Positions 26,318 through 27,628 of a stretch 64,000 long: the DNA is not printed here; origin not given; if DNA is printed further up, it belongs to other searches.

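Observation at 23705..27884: Five-gene operon that looks like an undescribed nucleotide-sugar activation route (HAD phosphatase, NTase, NTase-kinase fusion, GatZ/KbaZ-like barrel, cupin)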

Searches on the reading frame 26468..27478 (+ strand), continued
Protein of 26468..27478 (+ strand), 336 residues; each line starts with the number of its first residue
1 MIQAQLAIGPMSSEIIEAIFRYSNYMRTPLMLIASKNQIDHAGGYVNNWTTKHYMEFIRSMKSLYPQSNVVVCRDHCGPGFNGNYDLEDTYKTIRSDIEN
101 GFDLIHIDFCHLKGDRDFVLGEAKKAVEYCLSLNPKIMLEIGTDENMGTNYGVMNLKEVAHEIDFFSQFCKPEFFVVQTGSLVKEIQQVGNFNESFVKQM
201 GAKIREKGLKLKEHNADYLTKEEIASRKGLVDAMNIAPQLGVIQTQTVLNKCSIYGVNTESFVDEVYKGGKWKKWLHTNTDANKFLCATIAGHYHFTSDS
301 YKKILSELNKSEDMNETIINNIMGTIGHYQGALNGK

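Call 63: get_annotated_region(hit=H6, flank=7000)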
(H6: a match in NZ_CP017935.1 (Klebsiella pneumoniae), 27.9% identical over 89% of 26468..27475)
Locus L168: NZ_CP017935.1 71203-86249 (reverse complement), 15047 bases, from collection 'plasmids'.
description: Klebsiella pneumoniae strain CAV1016 plasmid pCAV1016-90, complete sequence
organism: Klebsiella pneumoniae (NCBI taxid 573)
taxonomy: Bacteria; Pseudomonadota; Gammaproteobacteria; Enterobacterales; Enterobacteriaceae; Klebsiella; Klebsiella pneumoniae
host: -; source: Homo sapiens,Abdominal Abscess; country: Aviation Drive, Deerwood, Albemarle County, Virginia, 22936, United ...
typing (MOB-suite, as given by PLSDB): non-mobilizable; replicon IncR
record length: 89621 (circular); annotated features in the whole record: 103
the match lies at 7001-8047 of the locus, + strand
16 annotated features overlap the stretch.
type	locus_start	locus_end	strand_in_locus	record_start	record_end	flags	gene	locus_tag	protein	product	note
CDS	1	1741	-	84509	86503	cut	tkt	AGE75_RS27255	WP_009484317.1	transketolase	GO:0006098 - pentose-phosphate shunt [Evidence IEA]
CDS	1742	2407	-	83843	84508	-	-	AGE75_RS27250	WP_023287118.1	HAD-IA family hydrolase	GO:0008152 - metabolic process [Evidence IEA]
CDS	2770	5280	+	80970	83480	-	ptsP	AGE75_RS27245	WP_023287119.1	phosphoenolpyruvate--protein phosphotransferase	GO:0009401 - phosphoenolpyruvate-dependent sugar phosphotransferase system [Evidence IEA]; GO:0006808 - regulation of ...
CDS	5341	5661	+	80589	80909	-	-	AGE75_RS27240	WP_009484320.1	fructose PTS transporter subunit IIB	GO:0009401 - phosphoenolpyruvate-dependent sugar phosphotransferase system [Evidence IEA]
CDS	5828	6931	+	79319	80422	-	-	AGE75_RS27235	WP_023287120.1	PTS fructose transporter subunit IIC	-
CDS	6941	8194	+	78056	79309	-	-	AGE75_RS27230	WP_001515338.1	class II D-tagatose-bisphosphate aldolase, non-catalytic subunit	GO:0005975 - carbohydrate metabolic process [Evidence IEA]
CDS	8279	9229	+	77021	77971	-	tal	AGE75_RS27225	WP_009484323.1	transaldolase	GO:0006098 - pentose-phosphate shunt [Evidence IEA]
CDS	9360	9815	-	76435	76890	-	merR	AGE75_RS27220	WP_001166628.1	Hg(II)-responsive transcriptional regulator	-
predicted_resistance_gene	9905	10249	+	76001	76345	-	merT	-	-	mercuric transport protein MerT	predicted by amrfinderplus; class MERCURY; identity 99.13%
CDS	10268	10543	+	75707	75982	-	merP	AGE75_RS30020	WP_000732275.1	mercury resistance system periplasmic binding protein MerP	-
CDS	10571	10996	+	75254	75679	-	merC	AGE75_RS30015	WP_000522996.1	organomercurial transporter MerC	-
CDS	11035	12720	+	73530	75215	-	merA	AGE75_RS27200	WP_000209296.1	mercury(II) reductase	-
CDS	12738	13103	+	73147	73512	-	merD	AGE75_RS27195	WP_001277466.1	mercury resistance co-regulator MerD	GO:0045892 - negative regulation of DNA-templated transcription [Evidence IEA]; GO:0006355 - regulation of ...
CDS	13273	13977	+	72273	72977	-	-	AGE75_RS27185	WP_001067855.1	IS6-like element IS26 family transposase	GO:0006313 - DNA transposition [Evidence IEA]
CDS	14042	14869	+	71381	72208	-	-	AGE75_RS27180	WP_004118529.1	universal stress protein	-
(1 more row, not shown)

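Call 64: get_annotated_region(hit=H5, flank=7000)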
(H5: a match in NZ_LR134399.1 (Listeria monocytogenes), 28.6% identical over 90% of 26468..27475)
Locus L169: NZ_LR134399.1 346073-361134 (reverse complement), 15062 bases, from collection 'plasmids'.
description: Listeria monocytogenes strain NCTC7974 plasmid 2, complete sequence
organism: Listeria monocytogenes (NCBI taxid 1639)
taxonomy: Bacteria; Bacillota; Bacilli; Bacillales; Listeriaceae; Listeria; Listeria monocytogenes
host: -; source: Homo sapiens,Vein blood; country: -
typing (MOB-suite, as given by PLSDB): non-mobilizable
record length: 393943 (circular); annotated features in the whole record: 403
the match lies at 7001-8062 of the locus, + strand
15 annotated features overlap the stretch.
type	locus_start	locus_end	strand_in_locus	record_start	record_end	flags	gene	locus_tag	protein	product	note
CDS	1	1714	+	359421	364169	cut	-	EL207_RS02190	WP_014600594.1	Cna B-type domain-containing protein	-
CDS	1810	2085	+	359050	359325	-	-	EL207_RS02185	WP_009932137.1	hypothetical protein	-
CDS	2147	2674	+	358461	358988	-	-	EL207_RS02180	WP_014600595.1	cysteine hydrolase family protein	-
CDS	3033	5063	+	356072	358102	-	-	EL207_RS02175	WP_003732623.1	PTS sugar transporter subunit IIA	-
CDS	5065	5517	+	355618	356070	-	-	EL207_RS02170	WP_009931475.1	fructose PTS transporter subunit IIA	GO:0009401 - phosphoenolpyruvate-dependent sugar phosphotransferase system [Evidence IEA]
CDS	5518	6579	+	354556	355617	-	-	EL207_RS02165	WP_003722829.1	PTS fructose transporter subunit EIIC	GO:0009401 - phosphoenolpyruvate-dependent sugar phosphotransferase system [Evidence IEA]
CDS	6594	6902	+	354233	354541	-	-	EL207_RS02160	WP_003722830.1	PTS fructose-like transporter subunit IIB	GO:0009401 - phosphoenolpyruvate-dependent sugar phosphotransferase system [Evidence IEA]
CDS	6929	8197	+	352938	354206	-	-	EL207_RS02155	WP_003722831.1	class II D-tagatose-bisphosphate aldolase, non-catalytic subunit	GO:0005975 - carbohydrate metabolic process [Evidence IEA]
CDS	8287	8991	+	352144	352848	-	-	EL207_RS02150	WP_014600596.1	HAD family hydrolase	-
CDS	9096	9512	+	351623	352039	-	-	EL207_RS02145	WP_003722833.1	Rrf2 family transcriptional regulator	-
CDS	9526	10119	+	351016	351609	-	-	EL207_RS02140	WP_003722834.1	class I SAM-dependent methyltransferase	-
CDS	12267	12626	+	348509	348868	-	-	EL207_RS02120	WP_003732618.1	lipoprotein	-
CDS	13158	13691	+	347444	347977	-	-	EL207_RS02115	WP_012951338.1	DUF3267 domain-containing protein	-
CDS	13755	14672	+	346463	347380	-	-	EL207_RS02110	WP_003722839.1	aldo/keto reductase family oxidoreductase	-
CDS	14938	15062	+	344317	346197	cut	-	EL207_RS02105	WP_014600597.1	heavy metal translocating P-type ATPase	-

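Call 67: search_dna_similar(query=window:26468-27475:+, collection=phages, mode=protein, max_evalue=0.00001, max_rows=40)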
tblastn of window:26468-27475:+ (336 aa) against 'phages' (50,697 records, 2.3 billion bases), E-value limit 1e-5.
Records with a match: 6; places in all: 6; records where one place covers at least 80% of the query: 5.
Best place of each record, by identity: <60% 6.
By first word of the organism name: Listeria 4; Marine 1; Salmonella 1.
By host as written in the record: Listeria monocytogenes 4; - 1; Homo sapiens 1.
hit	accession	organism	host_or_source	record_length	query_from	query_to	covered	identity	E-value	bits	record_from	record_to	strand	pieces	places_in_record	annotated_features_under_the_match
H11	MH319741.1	Marine virus AG-345-E15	single cell amplified by WGA-X; seawater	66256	2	326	97%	31.6%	1e-33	137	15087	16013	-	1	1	record has no annotation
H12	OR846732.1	Listeria phage LM 4-11-1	Listeria monocytogenes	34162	6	308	90%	28.9%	4e-26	115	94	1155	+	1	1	record has no annotation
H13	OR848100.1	Listeria phage LM 4-14-1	Listeria monocytogenes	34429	6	308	90%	28.9%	4e-26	115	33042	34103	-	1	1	record has no annotation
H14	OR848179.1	Listeria phage LM 4-14-1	Listeria monocytogenes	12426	6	303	89%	29.2%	3e-26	115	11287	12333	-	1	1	record has no annotation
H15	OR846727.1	Listeria phage LM 4-11-1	Listeria monocytogenes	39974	6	303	89%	29.2%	3e-26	115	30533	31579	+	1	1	record has no annotation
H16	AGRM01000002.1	Salmonella enterica subsp. houtenae str. ATCC BAA-1581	Homo sapiens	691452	15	119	31%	31.5%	5e-6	54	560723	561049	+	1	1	D-tagatose-bisphosphate aldolase, class II, non-catalytic subunit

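Call 70: search_protein_families(library=phrogs, proteins=[L087:209-1654:+, L087:1641-2804:+, L087:4060-7653:+, L087:10904-11476:+, L087:11477-12091:+, L123:6378-7457:+, L123:7489-7755:+, L123:7752-8042:+, L123:8602-11265:+, L159:9065-10537:+], max_evalue=0.001)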
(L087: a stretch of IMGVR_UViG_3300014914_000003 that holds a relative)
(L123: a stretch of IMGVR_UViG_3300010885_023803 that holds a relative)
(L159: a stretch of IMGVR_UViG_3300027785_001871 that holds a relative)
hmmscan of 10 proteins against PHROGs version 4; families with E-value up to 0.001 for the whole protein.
L087:209-1654:+ (481 aa): 3 families
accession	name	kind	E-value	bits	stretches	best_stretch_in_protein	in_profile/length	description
phrog_19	-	DNA, RNA and nucleotide metabolism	2e-22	80.8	1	225-399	367-525/621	DnaB-like replicative helicase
phrog_9666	-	unknown function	4.5e-11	42.7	1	13-256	284-518/779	-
phrog_243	-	DNA, RNA and nucleotide metabolism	7e-08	32.7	1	225-388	49-197/273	DnaB-like replicative helicase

L087:1641-2804:+ (387 aa): 6 families
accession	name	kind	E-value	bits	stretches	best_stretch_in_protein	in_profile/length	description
phrog_47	-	DNA, RNA and nucleotide metabolism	3.9e-32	112.7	1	22-361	33-328/947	DNA primase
phrog_6444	-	DNA, RNA and nucleotide metabolism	4.2e-22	79.7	1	189-337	202-329/577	DNA primase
phrog_239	-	DNA, RNA and nucleotide metabolism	2.2e-13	51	1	114-357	96-298/801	DNA primase/helicase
phrog_849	-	DNA, RNA and nucleotide metabolism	2.7e-09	37.5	1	262-370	234-343/435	DNA primase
phrog_6088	-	DNA, RNA and nucleotide metabolism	2.3e-07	30.6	1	32-362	16-287/772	DNA primase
phrog_22657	-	unknown function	0.00075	18.2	1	170-329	178-320/1185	-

L087:4060-7653:+ (1197 aa): 9 families
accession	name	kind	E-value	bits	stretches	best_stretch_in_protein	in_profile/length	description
phrog_405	-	DNA, RNA and nucleotide metabolism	2.1e-146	490.6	3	484-859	105-447/1190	DNA polymerase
phrog_7513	-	unknown function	1.7e-68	232.6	2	484-851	72-448/461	-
phrog_11165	-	DNA, RNA and nucleotide metabolism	1.3e-35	123.6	3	758-863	20-127/782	DNA polymerase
phrog_21652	-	DNA, RNA and nucleotide metabolism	1.9e-33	116.8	3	1098-1180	170-251/476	DNA polymerase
phrog_13169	-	DNA, RNA and nucleotide metabolism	6.6e-30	105.4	2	601-850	155-412/463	DNA polymerase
phrog_12219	-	DNA, RNA and nucleotide metabolism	2.7e-16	60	2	1094-1189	96-193/823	DNA polymerase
phrog_36001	-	unknown function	3.4e-15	56.3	1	109-202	98-191/715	-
phrog_11127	-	DNA, RNA and nucleotide metabolism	0.00046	21.2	0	807-847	130-170/171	DNA polymerase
phrog_4645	-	DNA, RNA and nucleotide metabolism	0.00099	19.3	0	248-411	75-244/308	endonuclease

L087:10904-11476:+ (190 aa): 2 families
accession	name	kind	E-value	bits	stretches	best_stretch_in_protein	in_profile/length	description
phrog_6608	-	other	7.6e-35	121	1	21-176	32-176/184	methyltransferase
phrog_8858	-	moron, auxiliary metabolic gene and host takeover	7.6e-25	88.5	1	5-162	232-374/395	glycosyltransferase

L087:11477-12091:+ (204 aa): 10 families
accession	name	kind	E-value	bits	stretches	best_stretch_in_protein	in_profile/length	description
phrog_374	-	DNA, RNA and nucleotide metabolism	2.7e-70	238.9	1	3-200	196-404/617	HNH endonuclease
phrog_3377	-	DNA, RNA and nucleotide metabolism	6e-56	190.4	1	63-199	6-144/196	HNH endonuclease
phrog_8790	-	DNA, RNA and nucleotide metabolism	4e-40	139.3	1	63-189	17-139/241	restriction endonuclease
phrog_2081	-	DNA, RNA and nucleotide metabolism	1.2e-30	108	1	53-179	84-233/433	HNH endonuclease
phrog_953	-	DNA, RNA and nucleotide metabolism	3.4e-18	67.2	1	65-150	218-306/420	HNH endonuclease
phrog_4578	-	DNA, RNA and nucleotide metabolism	9.8e-07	29.7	1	112-151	21-61/130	HNH endonuclease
phrog_1065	-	unknown function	4.1e-05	24.5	1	157-200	53-96/192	-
phrog_22195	-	unknown function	0.00026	21.8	1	4-79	10-79/148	-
phrog_18493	-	unknown function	0.00061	20.8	1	3-55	59-108/136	-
phrog_1035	-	DNA, RNA and nucleotide metabolism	0.00062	20.7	1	32-148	68-210/271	endonuclease VII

L123:6378-7457:+ (359 aa): 0 families

L123:7489-7755:+ (88 aa): 2 families
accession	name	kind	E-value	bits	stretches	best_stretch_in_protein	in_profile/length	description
phrog_12534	-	unknown function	3.4e-18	67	1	7-86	12-91/97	-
phrog_639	-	transcription regulation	1.6e-08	35.7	1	14-84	19-89/95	transcriptional regulator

L123:7752-8042:+ (96 aa): 0 families

L123:8602-11265:+ (887 aa): 8 families
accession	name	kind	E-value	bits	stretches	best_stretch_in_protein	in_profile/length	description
phrog_262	-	DNA, RNA and nucleotide metabolism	1.9e-196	655.8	1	6-881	12-852/856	DNA polymerase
phrog_2062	-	DNA, RNA and nucleotide metabolism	3.8e-107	359.9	1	10-524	10-485/502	DNA polymerase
phrog_1918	-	DNA, RNA and nucleotide metabolism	1.7e-72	245.6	1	523-881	25-381/382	DNA polymerase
phrog_3011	-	DNA, RNA and nucleotide metabolism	1.5e-08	34.8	1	247-413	322-519/576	DNA polymerase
phrog_403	-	DNA, RNA and nucleotide metabolism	2.2e-07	31.1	1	163-316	116-248/321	DNA polymerase exonuclease subunit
phrog_27191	-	DNA, RNA and nucleotide metabolism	7.2e-07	30.1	1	534-606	40-113/230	DNA polymerase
phrog_2927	-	DNA, RNA and nucleotide metabolism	7.4e-07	29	1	514-583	128-197/710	DNA polymerase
phrog_1252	-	DNA, RNA and nucleotide metabolism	0.00066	19.3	0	519-572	390-435/663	DNA polymerase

L159:9065-10537:+ (490 aa): 2 families
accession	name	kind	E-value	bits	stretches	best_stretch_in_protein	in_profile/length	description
phrog_1601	-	moron, auxiliary metabolic gene and host takeover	9.9e-102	342.6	1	1-482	1-512/528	Nol-like carbamoyltransferase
phrog_20469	-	moron, auxiliary metabolic gene and host takeover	1.8e-30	107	1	330-480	9-160/181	Nol-like carbamoyltransferase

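Call 71: search_protein_families(library=pfam, proteins=[L087:209-1654:+, L087:1641-2804:+, L087:4060-7653:+, L087:10904-11476:+, L087:11477-12091:+, L123:6378-7457:+, L123:7489-7755:+, L123:7752-8042:+, L123:8602-11265:+, L159:9065-10537:+], max_evalue=0.001)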
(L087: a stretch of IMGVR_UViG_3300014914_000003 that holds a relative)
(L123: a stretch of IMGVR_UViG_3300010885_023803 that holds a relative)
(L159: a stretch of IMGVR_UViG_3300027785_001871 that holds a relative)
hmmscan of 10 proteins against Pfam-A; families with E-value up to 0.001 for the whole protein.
L087:209-1654:+ (481 aa): 2 families
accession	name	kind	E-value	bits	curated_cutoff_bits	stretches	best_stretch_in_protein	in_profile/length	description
PF14528.11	LAGLIDADG_3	-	3e-13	50.3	22.5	1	9-89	3-82/82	LAGLIDADG-like domain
PF03796.21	DnaB_C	-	6.8e-11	42.5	27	1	226-388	34-184/255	DnaB-like helicase C terminal domain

L087:1641-2804:+ (387 aa): 4 families
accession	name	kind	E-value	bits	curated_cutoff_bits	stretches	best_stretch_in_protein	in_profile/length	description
PF13155.12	Toprim_2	-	8.2e-13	49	22.1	1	270-353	1-86/88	Toprim-like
PF13662.12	Toprim_4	-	7.5e-11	42.5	25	1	267-332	1-72/85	Toprim domain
PF01751.28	Toprim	-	1.3e-05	25.7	23.1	1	268-330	1-76/96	Toprim domain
PF12172.15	zf-ChsH2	-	0.00097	19.3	23.2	0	212-231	11-30/37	ChsH2, rubredoxin-like zinc ribbon domain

L087:4060-7653:+ (1197 aa): 4 families
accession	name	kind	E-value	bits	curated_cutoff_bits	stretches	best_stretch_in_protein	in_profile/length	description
PF07733.18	DNA_pol3_alpha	-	4.4e-63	213.8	23.9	2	751-859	1-106/260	Bacterial DNA polymerase III alpha NTPase domain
PF02811.25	PHP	-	1e-35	123.9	26.4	2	49-113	2-66/164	PHP domain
PF14528.11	LAGLIDADG_3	-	1.3e-10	41.8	22.5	1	376-430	6-64/82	LAGLIDADG-like domain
PF14890.11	Intein_splicing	-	1.6e-07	31.7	35.8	1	123-484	22-155/155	Intein splicing domain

L087:10904-11476:+ (190 aa): 2 families
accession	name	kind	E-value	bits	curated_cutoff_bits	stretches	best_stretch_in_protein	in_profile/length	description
PF05711.17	TylF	-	2.1e-14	53.9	23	1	22-144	95-232/264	Macrocin-O-methyltransferase (TylF)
PF13578.12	Methyltransf_24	-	2.2e-08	35.3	26.3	1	23-140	1-104/105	Methyltransferase domain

L087:11477-12091:+ (204 aa): 0 families

L123:6378-7457:+ (359 aa): 0 families

L123:7489-7755:+ (88 aa): 0 families

L123:7752-8042:+ (96 aa): 0 families

L123:8602-11265:+ (887 aa): 2 families
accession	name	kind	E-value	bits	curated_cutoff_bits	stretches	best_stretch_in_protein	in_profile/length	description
PF00136.26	DNA_pol_B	-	1.5e-38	133.2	23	2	338-607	12-234/453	DNA polymerase family B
PF03104.25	DNA_pol_B_exo1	-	9e-19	68.3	23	1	89-269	58-242/242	DNA polymerase family B, exonuclease domain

L159:9065-10537:+ (490 aa): 2 families
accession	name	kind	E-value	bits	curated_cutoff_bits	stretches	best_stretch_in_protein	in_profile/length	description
PF16861.10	Carbam_trans_C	-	2.3e-53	180.7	27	1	331-486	3-158/170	Carbamoyltransferase C-terminus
PF02543.21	Carbam_trans_N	-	2.2e-33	116.6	24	1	90-299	119-344/346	Carbamoyltransferase N-terminus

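Call 97: search_protein_families(library=pfam, proteins=[L123:17-655:+, L123:652-1080:+, L123:1077-1634:+, L123:1657-2091:+, L123:8039-8593:+, L123:11243-12220:+, L123:12272-13006:+, L159:1497-2360:+, L159:3218-4180:+, L159:10562-11305:+], max_evalue=0.001)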
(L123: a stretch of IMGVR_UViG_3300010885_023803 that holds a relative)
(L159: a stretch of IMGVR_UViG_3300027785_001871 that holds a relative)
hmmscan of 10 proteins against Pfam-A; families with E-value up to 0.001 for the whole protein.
L123:17-655:+ (212 aa): 0 families

L123:652-1080:+ (142 aa): 0 families

L123:1077-1634:+ (185 aa): 0 families

L123:1657-2091:+ (144 aa): 2 families
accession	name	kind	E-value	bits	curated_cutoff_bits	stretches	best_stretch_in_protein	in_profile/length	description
PF00210.30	Ferritin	-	6.5e-19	68.7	24.5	1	12-143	8-136/142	Ferritin-like domain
PF19174.5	DUF5856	-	0.00039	21.9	34.6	1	32-101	4-66/94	Family of unknown function (DUF5856)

L123:8039-8593:+ (184 aa): 1 family
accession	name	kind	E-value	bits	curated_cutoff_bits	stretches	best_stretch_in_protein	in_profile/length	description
PF01765.24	RRF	-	2.4e-61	206.8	29.7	1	19-182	1-164/164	Ribosome recycling factor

L123:11243-12220:+ (325 aa): 4 families
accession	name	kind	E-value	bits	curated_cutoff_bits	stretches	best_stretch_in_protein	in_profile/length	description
PF08241.18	Methyltransf_11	-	3.9e-09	37.5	21.2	1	146-249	1-95/95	Methyltransferase domain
PF13649.12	Methyltransf_25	-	2.8e-08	34.8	27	1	146-245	2-97/97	Methyltransferase domain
PF08242.18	Methyltransf_12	-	3.2e-08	34.6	30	1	146-247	1-98/98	Methyltransferase domain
PF13489.12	Methyltransf_23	-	1e-05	25.8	27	1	144-258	25-127/164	Methyltransferase domain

L123:12272-13006:+ (244 aa): 0 families

L159:1497-2360:+ (287 aa): 0 families

L159:3218-4180:+ (320 aa): 1 family
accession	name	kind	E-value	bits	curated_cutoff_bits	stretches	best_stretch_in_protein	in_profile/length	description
PF19547.4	DUF6071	-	2.4e-09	37.6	27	1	68-211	15-164/247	Family of unknown function (DUF6071)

L159:10562-11305:+ (247 aa): 0 families

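Call 106: search_protein_representatives(alignment_id=A2)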
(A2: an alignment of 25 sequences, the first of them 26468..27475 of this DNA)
Query: 25 sequences, 332 profile positions. Proteins with E-value up to 0.001 (for the whole library): 987; up to 1e-10: 645; up to 1e-30: 284. The best 150 are listed.
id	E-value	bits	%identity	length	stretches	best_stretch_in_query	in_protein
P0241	3.6e-170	581.7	-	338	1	2-330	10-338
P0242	7.0e-128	442.7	-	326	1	6-330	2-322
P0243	9.5e-121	419.2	-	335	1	1-330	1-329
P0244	1.6e-103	362.6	-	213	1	121-331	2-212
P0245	1.9e-103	362.4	-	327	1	6-330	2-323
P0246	3.9e-103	361.3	-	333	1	3-330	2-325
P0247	1.1e-102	359.8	-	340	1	1-329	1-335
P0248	3.6e-101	354.9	-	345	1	5-331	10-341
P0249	1.3e-98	346.5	-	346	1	4-311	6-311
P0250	4.9e-98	344.6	-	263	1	11-272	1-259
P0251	5.2e-98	344.5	-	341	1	2-331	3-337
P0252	2.2e-96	339.1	-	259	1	88-331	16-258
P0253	1.4e-95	336.5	-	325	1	1-331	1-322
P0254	7.6e-95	334.1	-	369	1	3-331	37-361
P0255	9.5e-94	330.5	-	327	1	4-331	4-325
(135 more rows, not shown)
